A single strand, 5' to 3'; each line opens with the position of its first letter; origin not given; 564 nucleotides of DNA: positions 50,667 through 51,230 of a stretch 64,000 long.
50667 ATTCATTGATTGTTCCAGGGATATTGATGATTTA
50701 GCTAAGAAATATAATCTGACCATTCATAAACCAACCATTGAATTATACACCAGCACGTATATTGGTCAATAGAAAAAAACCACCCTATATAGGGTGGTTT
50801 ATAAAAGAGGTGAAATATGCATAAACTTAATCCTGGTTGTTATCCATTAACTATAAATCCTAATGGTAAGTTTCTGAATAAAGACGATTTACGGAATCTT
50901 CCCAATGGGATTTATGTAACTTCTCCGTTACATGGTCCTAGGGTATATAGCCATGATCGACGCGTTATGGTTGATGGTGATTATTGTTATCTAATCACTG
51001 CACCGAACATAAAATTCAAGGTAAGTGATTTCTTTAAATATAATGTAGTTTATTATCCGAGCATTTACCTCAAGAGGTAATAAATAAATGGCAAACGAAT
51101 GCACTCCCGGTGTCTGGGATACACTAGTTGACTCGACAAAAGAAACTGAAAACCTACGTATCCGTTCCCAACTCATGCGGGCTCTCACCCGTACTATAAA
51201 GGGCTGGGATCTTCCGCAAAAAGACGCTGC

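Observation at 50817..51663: Host-like XRE/HigA-type HTH 'antitoxin' gene sandwiched between two paralogous small genes: orphan antitoxin / anti-abortive-infection candidate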

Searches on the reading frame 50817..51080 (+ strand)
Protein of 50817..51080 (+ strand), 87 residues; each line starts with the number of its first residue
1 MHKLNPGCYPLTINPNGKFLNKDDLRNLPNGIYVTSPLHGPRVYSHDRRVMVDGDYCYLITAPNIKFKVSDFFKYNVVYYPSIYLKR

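Call 5: search_protein_families(library=pfam, proteins=[window:50817-51080:+], max_evalue=1)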
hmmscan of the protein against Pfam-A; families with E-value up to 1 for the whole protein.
window:50817-51080:+ (87 aa): 0 families

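Call 9: search_protein_families(library=ncbifam, proteins=[window:50817-51080:+], max_evalue=1)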
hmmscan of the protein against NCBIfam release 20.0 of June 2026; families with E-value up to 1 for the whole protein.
window:50817-51080:+ (87 aa): 0 families

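Call 10: search_protein_families(library=phrogs, proteins=[window:50817-51080:+], max_evalue=0.1)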
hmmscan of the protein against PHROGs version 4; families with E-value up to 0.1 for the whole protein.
window:50817-51080:+ (87 aa): 1 family
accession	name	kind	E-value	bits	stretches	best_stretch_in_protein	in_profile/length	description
phrog_10237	-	unknown function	4.3e-38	130.2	1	9-87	1-79/79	-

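Call 11: search_protein_families(library=padloc, proteins=[window:50817-51080:+], max_evalue=1)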
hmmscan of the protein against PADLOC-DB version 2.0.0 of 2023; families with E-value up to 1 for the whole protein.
window:50817-51080:+ (87 aa): 0 families

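Call 25: search_dna_similar(query=window:50817-51080:+, collection=phages, mode=protein, max_rows=60, rows=spread, max_evalue=0.01)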
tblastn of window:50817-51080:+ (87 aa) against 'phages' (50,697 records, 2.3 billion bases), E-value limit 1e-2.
Records with a match: 55; places in all: 98; records where one place covers at least 80% of the query: 53.
Best place of each record, by identity: >=99% 37; 95-99% 3; 90-95% 3; <60% 12.
By first word of the organism name: Pseudomonas 55.
By host as written in the record: Pseudomonas aeruginosa 27; Pseudomonas aeruginosa PAO1 5; - 4; Pseudomonas sp. 3; Pseudomonas aeruginosa 147 2; Pseudomonas aeruginosa ATCC 10145 2; Pseudomonas aeruginosa PA_GP-1 2; Pseudomonas aeruginosa strain PAO1 2; and 8 more.
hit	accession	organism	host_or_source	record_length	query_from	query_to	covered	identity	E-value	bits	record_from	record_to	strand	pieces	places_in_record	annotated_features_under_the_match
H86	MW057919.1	Pseudomonas phage vB_PaeM_kmuB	Pseudomonas aeruginosa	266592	1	87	100%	100.0%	1e-51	177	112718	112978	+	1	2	hypothetical protein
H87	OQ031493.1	Pseudomonas phage MRostami-2023c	Pseudomonas sp.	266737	1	87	100%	100.0%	1e-51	177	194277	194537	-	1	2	record has no annotation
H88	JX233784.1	Pseudomonas phage PA7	Pseudomonas aeruginosa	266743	1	87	100%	100.0%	1e-51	177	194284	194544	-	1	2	hypothetical protein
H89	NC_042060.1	Pseudomonas phage PA7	Pseudomonas aeruginosa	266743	1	87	100%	100.0%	1e-51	177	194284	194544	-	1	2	hypothetical protein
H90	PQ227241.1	Pseudomonas phage vB_PaeM_HUST_1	Pseudomonas aeruginosa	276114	1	87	100%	100.0%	1e-51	177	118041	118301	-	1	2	hypothetical protein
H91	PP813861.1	Pseudomonas phage vB_PaeM_FBPa36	Pseudomonas sp.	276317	1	87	100%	100.0%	1e-51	177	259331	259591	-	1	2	hypothetical protein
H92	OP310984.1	Pseudomonas phage Koomba boorn-mokiny kep-wari Wadjak 2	Pseudomonas aeruginosa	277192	1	87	100%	100.0%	1e-51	177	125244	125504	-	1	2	hypothetical protein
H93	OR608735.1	Pseudomonas phage 9Ps-7B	Pseudomonas aeruginosa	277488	1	87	100%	100.0%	1e-51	177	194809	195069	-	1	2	hypothetical protein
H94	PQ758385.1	Pseudomonas phage 124.01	Pseudomonas aeruginosa 147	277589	1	87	100%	100.0%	1e-51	177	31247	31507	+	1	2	hypothetical protein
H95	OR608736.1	Pseudomonas phage 14Ps5-6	Pseudomonas aeruginosa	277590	1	87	100%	100.0%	1e-51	177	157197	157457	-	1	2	hypothetical protein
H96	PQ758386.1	Pseudomonas phage 2PS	Pseudomonas aeruginosa 147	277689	1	87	100%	100.0%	1e-51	177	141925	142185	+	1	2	hypothetical protein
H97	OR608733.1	Pseudomonas phage 6B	Pseudomonas aeruginosa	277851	1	87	100%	100.0%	1e-51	177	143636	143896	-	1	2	hypothetical protein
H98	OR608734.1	Pseudomonas phage 9-Ps-8B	Pseudomonas aeruginosa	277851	1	87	100%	100.0%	1e-51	177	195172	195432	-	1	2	hypothetical protein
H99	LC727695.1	Pseudomonas phage sp. Brmt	Pseudomonas aeruginosa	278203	1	87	100%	100.0%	1e-51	177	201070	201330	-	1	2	hypothetical protein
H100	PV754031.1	Pseudomonas phage Bobae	Pseudomonas aeruginosa Ps33 (clinical ...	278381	1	87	100%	100.0%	1e-51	177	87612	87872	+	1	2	hypothetical protein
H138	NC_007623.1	Pseudomonas phage EL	Pseudomonas aeruginosa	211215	1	79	91%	54.4%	8e-23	96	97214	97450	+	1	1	hypothetical protein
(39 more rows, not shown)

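Call 27: get_annotated_region(hit=H138, flank=2500)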
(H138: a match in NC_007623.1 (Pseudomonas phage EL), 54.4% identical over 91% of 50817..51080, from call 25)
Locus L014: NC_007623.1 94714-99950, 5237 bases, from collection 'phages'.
description: Pseudomonas phage EL, complete genome.
organism: Pseudomonas phage EL (NCBI taxid 273133)
taxonomy: Viruses; Duplodnaviria; Heunggongvirae; Uroviricota; Caudoviricetes; Elvirus; Elvirus EL
host: Pseudomonas aeruginosa; source: -; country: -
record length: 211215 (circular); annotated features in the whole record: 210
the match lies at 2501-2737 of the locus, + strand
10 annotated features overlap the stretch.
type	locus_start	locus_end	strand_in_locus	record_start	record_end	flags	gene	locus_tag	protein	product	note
CDS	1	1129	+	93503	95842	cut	-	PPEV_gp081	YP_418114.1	hypothetical protein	-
CDS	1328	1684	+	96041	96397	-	-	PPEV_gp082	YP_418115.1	hypothetical protein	-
CDS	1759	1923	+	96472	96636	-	-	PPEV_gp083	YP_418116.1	hypothetical protein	-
CDS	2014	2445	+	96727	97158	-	-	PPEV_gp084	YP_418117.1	hypothetical protein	-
CDS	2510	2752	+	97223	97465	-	-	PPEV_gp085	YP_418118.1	hypothetical protein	-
CDS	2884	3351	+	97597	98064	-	-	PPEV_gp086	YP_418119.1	putative bacterial stringent starvation protein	-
CDS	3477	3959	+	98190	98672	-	-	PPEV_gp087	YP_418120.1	hypothetical protein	-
CDS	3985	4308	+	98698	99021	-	-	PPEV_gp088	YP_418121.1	hypothetical protein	-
CDS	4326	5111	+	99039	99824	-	-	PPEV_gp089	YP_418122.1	hypothetical protein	-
CDS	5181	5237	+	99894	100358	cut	-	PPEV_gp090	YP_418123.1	hypothetical protein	-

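Call 37: find_homologous_proteins(query=A2, max_evalue=0.001)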
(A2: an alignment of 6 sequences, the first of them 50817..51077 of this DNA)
Query A2 (6 sequences) (87 aa, profile of the alignment): 5 proteins with E <= 0.001 among 76 candidates.
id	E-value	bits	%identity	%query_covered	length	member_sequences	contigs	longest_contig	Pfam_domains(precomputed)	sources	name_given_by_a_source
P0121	8.7e-35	136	92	100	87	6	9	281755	-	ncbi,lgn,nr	ncbi:hypothetical protein CDGHABPJ_00264 [Pseudomonas phage OMKO1]|nr:hypothetical protein CDGHABPJ_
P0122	7.2e-33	130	34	68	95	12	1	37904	-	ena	-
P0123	5.8e-32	127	55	95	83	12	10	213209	-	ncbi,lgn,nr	ncbi:hypothetical protein [Pseudomonas phage IR-QUMS-PaBa1-GHS-2021]|nr:hypothetical protein [Pseudo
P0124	4.4e-28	115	39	68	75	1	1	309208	-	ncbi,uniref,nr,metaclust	ncbi:hypothetical protein AVT69_gp115 [Pseudomonas phage PhiPA3]|uniref:Uncharacterized protein 116 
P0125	7.5e-22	95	37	68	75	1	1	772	-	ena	-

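Call 46: predict_structure(alignment_id=A3)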
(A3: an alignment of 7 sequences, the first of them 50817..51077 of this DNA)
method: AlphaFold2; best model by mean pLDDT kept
length: 87 residues; sequences in the alignment: 7
mean_pLDDT: 72.5   pTM: 0.63
mean pLDDT of the five models: 72.5, 66.9, 66.4, 63.3, 60.5
residues with pLDDT >= 90: 20; 70-90: 35; 50-70: 12; < 50: 20
segments of 3 or more residues with pLDDT < 50: 1-14, 82-87
pLDDT, mean of each block of 10 residues (from residue 1): 40 60 85 81 69 92 91 83 41
secondary structure, 60 per line:
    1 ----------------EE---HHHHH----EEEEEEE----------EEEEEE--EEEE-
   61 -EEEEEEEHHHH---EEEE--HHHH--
elements in order: H22-26 E31-37 E48-53 E56-59 E62-68 H69-72 E76-79 H82-85

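Call 53: search_protein_representatives(alignment_id=A3)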
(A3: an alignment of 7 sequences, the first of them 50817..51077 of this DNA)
Query: 7 sequences, 84 profile positions. Proteins with E-value up to 0.001 (for the whole library): 41; up to 1e-10: 15; up to 1e-30: 2. The best 41 are listed.
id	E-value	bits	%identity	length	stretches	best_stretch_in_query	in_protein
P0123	7.0e-37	141.4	-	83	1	1-82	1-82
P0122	1.1e-32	128.0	-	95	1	3-82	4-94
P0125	5.3e-28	113.0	-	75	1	14-83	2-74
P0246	2.2e-18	82.1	-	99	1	1-81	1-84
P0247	4.7e-16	74.7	-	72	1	24-80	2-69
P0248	7.4e-16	74.1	-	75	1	18-81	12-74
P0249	6.6e-14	67.8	-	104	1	27-81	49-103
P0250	7.5e-14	67.6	-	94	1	24-81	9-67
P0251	9.1e-14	67.4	-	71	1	18-82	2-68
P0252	1.0e-12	64.0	-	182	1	30-82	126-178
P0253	2.9e-12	62.6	-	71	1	26-82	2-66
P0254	1.4e-11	60.3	-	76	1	26-82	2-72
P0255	3.6e-11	59.0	-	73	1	27-80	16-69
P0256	3.8e-11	59.0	-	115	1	25-83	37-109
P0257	6.9e-11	58.1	-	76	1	27-79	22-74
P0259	2.7e-09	53.0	-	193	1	27-80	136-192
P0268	6.5e-06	42.2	-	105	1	30-79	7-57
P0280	4.8e-04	36.2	-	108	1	21-81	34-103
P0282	8.6e-04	35.4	-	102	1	27-80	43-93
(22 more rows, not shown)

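Call 55: search_protein_families(library=pfam, proteins=[P0252, P0259, P0256, P0249, P0246, P0280, P0282, P0268, L014:2014-2445:+], max_evalue=0.01)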
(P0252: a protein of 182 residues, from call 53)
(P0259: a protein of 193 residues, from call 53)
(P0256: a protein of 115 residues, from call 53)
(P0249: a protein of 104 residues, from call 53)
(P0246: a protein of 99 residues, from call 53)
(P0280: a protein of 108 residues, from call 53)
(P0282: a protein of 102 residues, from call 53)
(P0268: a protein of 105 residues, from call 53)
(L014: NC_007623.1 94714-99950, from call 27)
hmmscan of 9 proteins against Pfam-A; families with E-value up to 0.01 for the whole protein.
P0252 (182 aa): 0 families

P0259 (193 aa): 1 family
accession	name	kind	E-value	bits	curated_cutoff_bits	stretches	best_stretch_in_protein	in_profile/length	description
PF03013.19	Pyr_excise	-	1.6e-11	44.8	23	1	1-85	1-77/81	Pyrimidine dimer DNA glycosylase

P0256 (115 aa): 0 families

P0249 (104 aa): 0 families

P0246 (99 aa): 0 families

P0280 (108 aa): 0 families

P0282 (102 aa): 0 families

P0268 (105 aa): 0 families

L014:2014-2445:+ (143 aa): 0 families
